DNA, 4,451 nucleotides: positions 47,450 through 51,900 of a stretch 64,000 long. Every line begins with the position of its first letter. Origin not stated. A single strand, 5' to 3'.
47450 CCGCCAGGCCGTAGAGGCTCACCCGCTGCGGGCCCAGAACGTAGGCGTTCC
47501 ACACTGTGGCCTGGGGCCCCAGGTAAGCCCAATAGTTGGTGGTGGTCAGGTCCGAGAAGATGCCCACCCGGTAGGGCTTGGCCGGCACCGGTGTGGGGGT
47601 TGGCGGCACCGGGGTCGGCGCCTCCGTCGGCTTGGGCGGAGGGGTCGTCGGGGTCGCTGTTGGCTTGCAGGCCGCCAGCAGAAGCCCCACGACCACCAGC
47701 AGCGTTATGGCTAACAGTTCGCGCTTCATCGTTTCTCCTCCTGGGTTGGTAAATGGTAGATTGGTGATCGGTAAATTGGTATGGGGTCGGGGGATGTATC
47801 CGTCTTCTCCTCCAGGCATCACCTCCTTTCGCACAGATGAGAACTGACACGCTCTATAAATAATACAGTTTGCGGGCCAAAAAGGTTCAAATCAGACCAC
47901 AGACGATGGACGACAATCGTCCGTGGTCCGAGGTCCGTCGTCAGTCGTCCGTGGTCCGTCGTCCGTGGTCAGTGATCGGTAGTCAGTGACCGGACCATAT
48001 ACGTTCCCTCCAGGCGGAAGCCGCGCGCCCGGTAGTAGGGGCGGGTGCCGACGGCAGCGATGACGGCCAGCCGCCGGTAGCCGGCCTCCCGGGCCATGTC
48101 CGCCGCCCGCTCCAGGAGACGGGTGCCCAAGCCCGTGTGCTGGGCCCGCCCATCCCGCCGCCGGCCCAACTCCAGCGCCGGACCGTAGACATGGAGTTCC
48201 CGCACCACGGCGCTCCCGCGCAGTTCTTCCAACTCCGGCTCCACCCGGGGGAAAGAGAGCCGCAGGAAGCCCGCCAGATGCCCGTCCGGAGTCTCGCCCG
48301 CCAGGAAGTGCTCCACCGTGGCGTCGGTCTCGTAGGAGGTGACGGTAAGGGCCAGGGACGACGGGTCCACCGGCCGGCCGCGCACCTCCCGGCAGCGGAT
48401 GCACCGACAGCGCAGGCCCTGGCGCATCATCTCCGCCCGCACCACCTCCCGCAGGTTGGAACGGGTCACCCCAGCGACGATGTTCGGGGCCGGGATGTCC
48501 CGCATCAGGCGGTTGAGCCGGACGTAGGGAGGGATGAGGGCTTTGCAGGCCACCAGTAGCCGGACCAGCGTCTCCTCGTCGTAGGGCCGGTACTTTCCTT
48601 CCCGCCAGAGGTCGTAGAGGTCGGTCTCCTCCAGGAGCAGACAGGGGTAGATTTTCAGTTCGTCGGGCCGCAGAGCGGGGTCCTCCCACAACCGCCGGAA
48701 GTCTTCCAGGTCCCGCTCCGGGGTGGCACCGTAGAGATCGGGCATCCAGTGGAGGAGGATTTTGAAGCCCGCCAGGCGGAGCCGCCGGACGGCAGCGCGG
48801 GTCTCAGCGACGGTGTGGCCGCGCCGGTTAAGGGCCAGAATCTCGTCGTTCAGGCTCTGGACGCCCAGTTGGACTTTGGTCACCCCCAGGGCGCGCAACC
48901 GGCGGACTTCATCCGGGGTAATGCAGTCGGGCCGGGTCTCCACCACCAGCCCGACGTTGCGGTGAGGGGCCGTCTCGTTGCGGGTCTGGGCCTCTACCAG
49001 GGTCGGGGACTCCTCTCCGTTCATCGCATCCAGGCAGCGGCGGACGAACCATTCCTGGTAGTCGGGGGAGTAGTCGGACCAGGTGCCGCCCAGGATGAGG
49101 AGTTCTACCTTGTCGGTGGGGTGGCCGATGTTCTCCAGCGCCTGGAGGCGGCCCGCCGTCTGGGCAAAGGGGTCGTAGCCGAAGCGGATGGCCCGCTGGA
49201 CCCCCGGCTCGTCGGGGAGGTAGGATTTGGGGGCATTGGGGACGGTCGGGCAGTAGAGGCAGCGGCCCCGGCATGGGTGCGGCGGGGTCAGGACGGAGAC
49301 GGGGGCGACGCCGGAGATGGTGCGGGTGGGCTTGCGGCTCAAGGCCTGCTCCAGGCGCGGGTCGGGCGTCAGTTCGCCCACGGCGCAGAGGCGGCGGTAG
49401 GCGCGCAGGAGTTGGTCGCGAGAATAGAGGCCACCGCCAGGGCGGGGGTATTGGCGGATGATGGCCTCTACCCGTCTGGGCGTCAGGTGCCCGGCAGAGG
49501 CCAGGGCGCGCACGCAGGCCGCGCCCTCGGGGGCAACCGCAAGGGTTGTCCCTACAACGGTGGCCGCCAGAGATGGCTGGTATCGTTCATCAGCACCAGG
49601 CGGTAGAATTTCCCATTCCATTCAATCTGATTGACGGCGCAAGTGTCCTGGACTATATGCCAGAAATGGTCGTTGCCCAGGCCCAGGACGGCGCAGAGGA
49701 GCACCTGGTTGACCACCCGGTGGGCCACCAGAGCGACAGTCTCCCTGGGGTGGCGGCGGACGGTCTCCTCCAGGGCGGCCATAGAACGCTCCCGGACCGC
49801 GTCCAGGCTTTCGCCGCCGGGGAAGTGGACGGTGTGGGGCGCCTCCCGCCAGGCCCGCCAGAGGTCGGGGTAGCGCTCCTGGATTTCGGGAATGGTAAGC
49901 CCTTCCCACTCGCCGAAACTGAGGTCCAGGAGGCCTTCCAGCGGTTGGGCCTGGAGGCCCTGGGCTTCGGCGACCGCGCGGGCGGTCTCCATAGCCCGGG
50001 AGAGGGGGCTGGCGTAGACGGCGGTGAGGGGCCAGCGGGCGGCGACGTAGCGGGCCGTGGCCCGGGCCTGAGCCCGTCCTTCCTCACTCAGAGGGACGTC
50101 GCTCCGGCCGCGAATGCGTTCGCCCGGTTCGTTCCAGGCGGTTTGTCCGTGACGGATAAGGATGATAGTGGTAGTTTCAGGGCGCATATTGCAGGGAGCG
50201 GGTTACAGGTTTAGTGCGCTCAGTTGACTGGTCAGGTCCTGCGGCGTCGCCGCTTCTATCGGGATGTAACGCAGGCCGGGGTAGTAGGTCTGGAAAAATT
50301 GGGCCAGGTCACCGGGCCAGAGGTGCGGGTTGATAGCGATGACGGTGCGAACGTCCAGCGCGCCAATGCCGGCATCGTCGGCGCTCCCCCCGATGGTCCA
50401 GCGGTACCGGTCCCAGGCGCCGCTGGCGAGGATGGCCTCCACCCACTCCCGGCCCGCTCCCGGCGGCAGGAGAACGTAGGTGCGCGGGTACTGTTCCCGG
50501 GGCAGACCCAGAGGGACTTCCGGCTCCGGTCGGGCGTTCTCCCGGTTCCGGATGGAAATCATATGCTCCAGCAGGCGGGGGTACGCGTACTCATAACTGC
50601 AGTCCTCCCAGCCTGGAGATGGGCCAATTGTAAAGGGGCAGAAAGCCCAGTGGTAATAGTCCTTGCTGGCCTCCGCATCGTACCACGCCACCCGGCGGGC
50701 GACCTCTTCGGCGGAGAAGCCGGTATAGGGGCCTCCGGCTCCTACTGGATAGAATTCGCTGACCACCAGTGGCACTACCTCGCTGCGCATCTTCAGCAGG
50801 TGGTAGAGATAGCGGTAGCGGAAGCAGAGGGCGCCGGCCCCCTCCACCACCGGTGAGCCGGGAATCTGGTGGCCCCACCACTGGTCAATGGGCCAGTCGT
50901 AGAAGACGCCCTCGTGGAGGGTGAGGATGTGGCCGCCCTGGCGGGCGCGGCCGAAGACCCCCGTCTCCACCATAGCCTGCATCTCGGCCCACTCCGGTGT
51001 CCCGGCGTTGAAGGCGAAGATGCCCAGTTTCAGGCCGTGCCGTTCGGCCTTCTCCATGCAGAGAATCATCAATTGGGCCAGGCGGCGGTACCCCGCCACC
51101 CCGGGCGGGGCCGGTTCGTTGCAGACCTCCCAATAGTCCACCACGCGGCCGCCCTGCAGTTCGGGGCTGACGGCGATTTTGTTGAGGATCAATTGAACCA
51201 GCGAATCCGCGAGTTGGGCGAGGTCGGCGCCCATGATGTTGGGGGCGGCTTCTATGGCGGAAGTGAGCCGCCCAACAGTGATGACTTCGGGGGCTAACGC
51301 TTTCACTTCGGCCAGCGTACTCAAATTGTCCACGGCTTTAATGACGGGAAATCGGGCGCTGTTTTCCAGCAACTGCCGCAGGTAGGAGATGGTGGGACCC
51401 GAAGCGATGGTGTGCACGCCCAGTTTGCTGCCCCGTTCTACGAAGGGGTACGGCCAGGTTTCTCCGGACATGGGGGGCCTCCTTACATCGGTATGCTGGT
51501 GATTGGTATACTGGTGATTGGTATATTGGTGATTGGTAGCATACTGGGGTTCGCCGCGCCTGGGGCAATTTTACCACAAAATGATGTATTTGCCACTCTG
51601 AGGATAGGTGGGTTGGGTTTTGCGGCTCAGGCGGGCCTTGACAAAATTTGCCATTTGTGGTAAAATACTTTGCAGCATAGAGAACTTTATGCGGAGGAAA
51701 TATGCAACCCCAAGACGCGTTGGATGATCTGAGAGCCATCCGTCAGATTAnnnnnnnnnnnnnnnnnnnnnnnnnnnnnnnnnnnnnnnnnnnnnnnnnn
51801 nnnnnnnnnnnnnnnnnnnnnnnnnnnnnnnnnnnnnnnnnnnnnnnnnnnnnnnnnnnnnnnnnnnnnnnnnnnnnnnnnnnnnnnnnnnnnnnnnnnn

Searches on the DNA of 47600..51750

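Call 56: search_rna_families(source=window, start=47600, end=51750, threshold=evalue, max_evalue=1)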
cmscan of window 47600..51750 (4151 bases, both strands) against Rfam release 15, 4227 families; matches with E-value up to 1: 1.
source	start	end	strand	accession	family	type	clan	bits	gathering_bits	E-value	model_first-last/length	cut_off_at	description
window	49091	49134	+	RF01309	sR60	Gene; snRNA; snoRNA; CD-box;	CL00132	19.5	50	0.34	1-55/55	no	Small nucleolar RNA sR60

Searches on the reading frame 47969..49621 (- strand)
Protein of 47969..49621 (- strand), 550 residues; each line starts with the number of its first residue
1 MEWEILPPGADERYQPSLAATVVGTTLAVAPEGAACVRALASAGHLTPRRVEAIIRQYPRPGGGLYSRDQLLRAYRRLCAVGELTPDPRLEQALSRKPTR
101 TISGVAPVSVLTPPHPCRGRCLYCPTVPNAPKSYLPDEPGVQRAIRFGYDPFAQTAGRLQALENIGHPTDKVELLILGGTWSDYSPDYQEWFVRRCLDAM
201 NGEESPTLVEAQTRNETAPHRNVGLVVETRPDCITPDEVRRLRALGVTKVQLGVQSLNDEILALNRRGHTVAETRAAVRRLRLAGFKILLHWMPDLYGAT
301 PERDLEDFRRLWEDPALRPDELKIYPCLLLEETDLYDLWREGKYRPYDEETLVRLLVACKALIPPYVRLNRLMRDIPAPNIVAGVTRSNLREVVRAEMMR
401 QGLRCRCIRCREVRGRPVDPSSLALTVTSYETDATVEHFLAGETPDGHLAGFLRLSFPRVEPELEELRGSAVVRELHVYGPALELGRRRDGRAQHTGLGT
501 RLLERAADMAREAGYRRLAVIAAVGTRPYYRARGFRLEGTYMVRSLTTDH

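Call 7: search_protein_families(library=pfam, proteins=[window:47969-49621:-], max_evalue=0.01)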
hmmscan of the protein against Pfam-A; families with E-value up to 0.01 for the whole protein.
window:47969-49621:- (550 aa): 5 families
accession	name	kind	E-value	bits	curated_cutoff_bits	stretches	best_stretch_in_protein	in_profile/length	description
PF16199.10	Radical_SAM_C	-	7.4e-23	80.9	31.9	1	319-399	1-84/85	Radical_SAM C-terminal domain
PF04055.27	Radical_SAM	-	2.3e-15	57.6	29.5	1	117-291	7-146/166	Radical SAM superfamily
PF00583.31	Acetyltransf_1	-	6.3e-05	23.7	20.7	1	445-535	40-116/116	Acetyltransferase (GNAT) family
PF13673.13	Acetyltransf_10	-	0.00024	21.5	23.6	1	492-536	62-108/128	Acetyltransferase (GNAT) domain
PF13508.13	Acetyltransf_7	-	0.0079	17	27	0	493-536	40-83/84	Acetyltransferase (GNAT) domain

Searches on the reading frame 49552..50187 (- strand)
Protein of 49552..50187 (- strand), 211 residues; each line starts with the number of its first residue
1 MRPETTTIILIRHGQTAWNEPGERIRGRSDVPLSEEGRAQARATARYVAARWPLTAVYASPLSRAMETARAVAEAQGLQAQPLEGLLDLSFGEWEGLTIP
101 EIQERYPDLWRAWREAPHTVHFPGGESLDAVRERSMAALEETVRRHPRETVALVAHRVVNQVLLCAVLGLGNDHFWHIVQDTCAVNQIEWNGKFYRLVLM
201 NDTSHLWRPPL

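Call 7: search_protein_families(library=pfam, proteins=[window:49552-50187:-], max_evalue=0.01)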
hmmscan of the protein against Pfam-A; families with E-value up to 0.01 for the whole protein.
window:49552-50187:- (211 aa): 1 family
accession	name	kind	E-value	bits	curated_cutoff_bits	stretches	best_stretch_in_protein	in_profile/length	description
PF00300.27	His_Phos_1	-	3.1e-64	216.7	21.7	1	8-203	1-194/194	Histidine phosphatase superfamily (branch 1)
